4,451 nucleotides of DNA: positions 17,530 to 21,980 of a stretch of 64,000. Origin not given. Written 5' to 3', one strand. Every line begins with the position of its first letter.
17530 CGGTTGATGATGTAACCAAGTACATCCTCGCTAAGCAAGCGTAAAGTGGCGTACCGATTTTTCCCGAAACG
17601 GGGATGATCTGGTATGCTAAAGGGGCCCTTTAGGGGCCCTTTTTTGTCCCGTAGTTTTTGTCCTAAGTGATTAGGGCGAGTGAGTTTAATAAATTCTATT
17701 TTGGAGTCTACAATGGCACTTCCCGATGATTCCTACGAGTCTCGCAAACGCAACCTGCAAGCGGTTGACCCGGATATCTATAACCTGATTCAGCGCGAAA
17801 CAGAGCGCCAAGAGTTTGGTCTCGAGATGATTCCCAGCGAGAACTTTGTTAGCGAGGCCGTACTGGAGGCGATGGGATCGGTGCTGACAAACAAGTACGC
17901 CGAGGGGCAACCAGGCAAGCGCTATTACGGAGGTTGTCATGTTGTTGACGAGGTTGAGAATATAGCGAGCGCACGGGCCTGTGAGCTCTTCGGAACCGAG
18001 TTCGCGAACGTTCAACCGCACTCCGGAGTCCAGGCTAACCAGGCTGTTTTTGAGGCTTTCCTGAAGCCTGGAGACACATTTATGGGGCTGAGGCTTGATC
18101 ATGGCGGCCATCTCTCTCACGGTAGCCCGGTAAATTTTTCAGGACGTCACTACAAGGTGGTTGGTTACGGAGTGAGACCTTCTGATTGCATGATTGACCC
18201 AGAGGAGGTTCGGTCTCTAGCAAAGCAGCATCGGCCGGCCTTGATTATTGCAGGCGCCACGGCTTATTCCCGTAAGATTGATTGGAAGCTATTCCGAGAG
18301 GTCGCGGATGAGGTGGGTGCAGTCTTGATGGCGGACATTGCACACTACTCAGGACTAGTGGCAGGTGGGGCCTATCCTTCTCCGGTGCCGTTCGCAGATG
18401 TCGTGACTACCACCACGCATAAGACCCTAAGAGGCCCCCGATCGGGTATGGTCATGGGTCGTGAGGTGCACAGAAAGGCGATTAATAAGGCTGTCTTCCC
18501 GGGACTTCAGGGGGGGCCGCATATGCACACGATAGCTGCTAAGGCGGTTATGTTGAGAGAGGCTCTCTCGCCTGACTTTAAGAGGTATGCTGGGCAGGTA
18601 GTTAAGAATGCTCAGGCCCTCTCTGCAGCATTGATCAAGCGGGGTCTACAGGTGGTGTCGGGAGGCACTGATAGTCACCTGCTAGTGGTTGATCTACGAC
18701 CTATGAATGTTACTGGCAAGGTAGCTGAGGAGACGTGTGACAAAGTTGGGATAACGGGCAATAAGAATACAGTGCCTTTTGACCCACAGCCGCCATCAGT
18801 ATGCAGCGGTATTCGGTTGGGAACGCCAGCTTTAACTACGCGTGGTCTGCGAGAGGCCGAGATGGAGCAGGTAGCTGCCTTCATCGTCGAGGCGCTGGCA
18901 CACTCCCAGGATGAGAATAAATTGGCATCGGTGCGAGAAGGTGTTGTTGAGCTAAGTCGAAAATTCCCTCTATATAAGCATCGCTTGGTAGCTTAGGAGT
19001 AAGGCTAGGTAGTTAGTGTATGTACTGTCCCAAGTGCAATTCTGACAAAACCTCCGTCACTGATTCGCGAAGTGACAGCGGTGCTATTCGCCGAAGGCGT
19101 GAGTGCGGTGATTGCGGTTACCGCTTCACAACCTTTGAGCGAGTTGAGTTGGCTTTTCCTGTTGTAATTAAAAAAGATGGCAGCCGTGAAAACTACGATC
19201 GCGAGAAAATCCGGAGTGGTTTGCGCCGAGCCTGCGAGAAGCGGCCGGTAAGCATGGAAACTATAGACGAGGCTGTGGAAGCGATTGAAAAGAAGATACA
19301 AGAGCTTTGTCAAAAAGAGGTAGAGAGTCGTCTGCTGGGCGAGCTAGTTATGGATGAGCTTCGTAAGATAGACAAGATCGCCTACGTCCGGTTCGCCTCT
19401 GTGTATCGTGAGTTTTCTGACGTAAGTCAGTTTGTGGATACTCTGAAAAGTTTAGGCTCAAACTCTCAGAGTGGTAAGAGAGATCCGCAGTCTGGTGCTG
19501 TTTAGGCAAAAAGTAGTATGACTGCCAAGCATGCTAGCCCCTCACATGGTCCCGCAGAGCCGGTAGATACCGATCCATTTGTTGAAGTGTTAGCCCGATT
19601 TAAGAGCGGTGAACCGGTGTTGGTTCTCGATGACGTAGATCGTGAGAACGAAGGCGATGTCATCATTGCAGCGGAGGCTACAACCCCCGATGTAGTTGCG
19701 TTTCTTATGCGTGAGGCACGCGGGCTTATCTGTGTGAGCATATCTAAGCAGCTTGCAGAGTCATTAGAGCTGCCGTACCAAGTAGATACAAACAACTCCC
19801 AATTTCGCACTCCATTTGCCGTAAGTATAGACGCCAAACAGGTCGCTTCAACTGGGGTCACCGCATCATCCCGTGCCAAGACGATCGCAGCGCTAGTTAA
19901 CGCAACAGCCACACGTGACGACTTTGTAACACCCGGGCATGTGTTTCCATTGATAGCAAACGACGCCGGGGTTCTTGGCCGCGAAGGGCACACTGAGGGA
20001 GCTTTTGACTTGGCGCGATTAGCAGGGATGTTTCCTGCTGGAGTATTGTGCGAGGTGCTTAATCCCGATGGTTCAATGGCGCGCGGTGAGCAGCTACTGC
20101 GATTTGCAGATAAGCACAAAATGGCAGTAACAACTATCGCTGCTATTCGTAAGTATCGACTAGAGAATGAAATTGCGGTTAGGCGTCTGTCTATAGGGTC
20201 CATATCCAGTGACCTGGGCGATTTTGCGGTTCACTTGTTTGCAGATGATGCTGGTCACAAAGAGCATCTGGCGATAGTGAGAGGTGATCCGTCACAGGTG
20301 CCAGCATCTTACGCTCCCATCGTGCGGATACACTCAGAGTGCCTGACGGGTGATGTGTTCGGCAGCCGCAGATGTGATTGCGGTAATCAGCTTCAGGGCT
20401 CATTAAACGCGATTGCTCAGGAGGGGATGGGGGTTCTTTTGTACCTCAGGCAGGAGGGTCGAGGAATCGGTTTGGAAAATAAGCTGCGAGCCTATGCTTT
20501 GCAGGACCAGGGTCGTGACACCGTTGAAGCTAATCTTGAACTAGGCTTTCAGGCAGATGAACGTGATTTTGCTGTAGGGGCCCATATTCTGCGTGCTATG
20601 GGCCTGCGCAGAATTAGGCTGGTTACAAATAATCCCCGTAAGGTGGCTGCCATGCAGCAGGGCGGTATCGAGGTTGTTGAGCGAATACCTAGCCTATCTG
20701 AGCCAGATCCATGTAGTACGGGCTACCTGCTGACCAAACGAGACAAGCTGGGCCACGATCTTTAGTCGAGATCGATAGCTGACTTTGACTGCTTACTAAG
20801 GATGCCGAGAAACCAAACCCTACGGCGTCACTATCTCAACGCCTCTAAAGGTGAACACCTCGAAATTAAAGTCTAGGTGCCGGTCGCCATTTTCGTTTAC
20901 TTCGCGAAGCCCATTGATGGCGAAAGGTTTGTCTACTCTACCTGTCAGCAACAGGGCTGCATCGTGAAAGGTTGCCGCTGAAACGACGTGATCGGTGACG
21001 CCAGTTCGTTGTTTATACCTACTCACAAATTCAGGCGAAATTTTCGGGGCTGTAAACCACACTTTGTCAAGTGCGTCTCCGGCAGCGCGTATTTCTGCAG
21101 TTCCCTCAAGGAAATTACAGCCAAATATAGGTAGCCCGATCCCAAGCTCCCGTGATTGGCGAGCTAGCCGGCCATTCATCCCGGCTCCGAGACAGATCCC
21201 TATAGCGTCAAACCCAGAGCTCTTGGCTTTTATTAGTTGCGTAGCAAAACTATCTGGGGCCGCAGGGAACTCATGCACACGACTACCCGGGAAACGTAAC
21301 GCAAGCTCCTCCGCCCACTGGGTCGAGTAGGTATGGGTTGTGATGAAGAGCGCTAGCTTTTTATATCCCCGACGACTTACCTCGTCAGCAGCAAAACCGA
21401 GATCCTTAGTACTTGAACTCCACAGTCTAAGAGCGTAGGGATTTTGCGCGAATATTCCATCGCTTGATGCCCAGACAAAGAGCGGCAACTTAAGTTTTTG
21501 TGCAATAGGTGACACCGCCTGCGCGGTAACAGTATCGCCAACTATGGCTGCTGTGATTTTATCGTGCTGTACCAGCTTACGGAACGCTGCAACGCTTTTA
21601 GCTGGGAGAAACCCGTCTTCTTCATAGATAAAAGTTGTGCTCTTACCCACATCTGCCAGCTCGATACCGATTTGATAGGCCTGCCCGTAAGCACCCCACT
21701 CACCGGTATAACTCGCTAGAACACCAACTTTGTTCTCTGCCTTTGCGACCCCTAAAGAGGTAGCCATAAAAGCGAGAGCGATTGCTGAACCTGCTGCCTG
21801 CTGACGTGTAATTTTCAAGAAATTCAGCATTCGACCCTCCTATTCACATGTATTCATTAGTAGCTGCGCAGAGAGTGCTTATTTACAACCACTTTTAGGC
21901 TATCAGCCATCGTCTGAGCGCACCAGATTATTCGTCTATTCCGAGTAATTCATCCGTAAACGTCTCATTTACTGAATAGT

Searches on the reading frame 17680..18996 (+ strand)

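Call 75: search_protein_families(library=ncbifam, proteins=[window:17680-18996:+], max_evalue=0.00001)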
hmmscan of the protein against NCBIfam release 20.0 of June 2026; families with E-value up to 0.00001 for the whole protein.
window:17680-18996:+ (438 aa): 3 families
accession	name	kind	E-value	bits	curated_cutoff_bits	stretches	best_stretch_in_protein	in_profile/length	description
NF000586.1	PRK00011.1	subfamily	1e-181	604.1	335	1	30-432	1-404/404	serine hydroxymethyltransferase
NF010094.0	PRK13580.1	equivalog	2.2e-133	445.5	735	2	134-412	171-451/496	glycine hydroxymethyltransferase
TIGR04506.1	F_threo_transal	equivalog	2.8e-39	135.4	650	1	35-424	8-396/609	fluorothreonine transaldolase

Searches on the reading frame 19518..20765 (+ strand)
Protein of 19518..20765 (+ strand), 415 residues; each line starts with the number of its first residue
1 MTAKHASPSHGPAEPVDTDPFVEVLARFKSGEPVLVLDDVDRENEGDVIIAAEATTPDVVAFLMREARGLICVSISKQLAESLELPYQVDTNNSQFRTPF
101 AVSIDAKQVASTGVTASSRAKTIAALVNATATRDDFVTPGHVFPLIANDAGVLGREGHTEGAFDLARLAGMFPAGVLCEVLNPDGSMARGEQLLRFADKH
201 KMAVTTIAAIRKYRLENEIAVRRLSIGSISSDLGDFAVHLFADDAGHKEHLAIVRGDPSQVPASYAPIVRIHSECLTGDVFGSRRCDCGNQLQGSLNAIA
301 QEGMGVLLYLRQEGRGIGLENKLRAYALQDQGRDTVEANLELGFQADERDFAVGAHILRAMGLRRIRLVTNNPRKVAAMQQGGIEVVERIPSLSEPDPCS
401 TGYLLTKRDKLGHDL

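Call 75: search_protein_families(library=ncbifam, proteins=[window:19518-20765:+], max_evalue=0.00001)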
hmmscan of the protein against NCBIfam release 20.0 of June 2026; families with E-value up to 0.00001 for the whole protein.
window:19518-20765:+ (415 aa): 12 families
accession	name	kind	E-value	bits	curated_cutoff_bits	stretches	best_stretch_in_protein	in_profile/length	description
NF006803.0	PRK09311.1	equivalog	2.7e-152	507.4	569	1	23-415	14-404/417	bifunctional 3,4-dihydroxy-2-butanone-4-phosphate synthase/GTP cyclohydrolase II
NF006806.0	PRK09319.1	equivalog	6e-149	497.2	764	1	18-414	11-408/561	bifunctional 3,4-dihydroxy-2-butanone-4-phosphate synthase/GTP cyclohydrolase II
NF006805.0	PRK09318.1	equivalog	2.3e-98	329.7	486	1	25-415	5-380/387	bifunctional 3,4-dihydroxy-2-butanone-4-phosphate synthase/GTP cyclohydrolase II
NF010626.1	PRK14019.1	equivalog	1e-92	310.9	513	1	22-388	6-359/364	bifunctional 3,4-dihydroxy-2-butanone-4-phosphate synthase/GTP cyclohydrolase II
NF006804.0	PRK09314.1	equivalog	2.3e-79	267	432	1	23-389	8-336/339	bifunctional 3,4-dihydroxy-2-butanone 4-phosphate synthase/GTP cyclohydrolase II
NF001591.0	PRK00393.1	subfamily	7e-73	244.3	148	1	227-414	10-193/199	GTP cyclohydrolase II RibA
NF009132.0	PRK12485.1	equivalog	6e-71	239.4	693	1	21-391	6-366/369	bifunctional 3,4-dihydroxy-2-butanone-4-phosphate synthase/GTP cyclohydrolase II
TIGR00505.1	ribA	equivalog_domain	2e-67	226.4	205.85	1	229-414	8-190/191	GTP cyclohydrolase II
NF006456.0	PRK08815.1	equivalog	1.1e-63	215.7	464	1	160-415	122-365/376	GTP cyclohydrolase II RibA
TIGR00506.1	ribB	equivalog_domain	2e-62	210.4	177.45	1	21-214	5-204/204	3,4-dihydroxy-2-butanone-4-phosphate synthase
NF004437.0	PRK05773.1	equivalog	3.3e-23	82.1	262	1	23-203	5-206/219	3,4-dihydroxy-2-butanone 4-phosphate synthase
NF005536.0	PRK07198.1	equivalog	2.1e-12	46.6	403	1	256-391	228-375/419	GTP cyclohydrolase II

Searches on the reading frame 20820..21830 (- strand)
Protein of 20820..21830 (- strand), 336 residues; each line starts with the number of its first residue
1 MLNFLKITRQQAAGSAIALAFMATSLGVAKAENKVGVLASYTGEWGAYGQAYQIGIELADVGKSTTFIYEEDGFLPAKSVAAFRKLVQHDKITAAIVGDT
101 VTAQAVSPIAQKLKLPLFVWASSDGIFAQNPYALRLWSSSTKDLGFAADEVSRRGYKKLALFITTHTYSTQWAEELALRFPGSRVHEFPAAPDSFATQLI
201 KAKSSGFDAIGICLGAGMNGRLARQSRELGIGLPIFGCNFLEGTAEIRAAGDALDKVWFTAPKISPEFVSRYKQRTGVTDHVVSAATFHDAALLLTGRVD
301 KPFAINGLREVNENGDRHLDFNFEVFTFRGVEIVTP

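Call 74: search_protein_families(library=pfam, proteins=[window:20820-21830:-], max_evalue=0.00001)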
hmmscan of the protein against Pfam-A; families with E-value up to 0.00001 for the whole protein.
window:20820-21830:- (336 aa): 1 family
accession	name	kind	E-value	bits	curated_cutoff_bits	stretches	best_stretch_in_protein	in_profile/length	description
PF13458.12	Peripla_BP_6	-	1.7e-21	77.7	31.7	1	34-296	3-291/343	Periplasmic binding protein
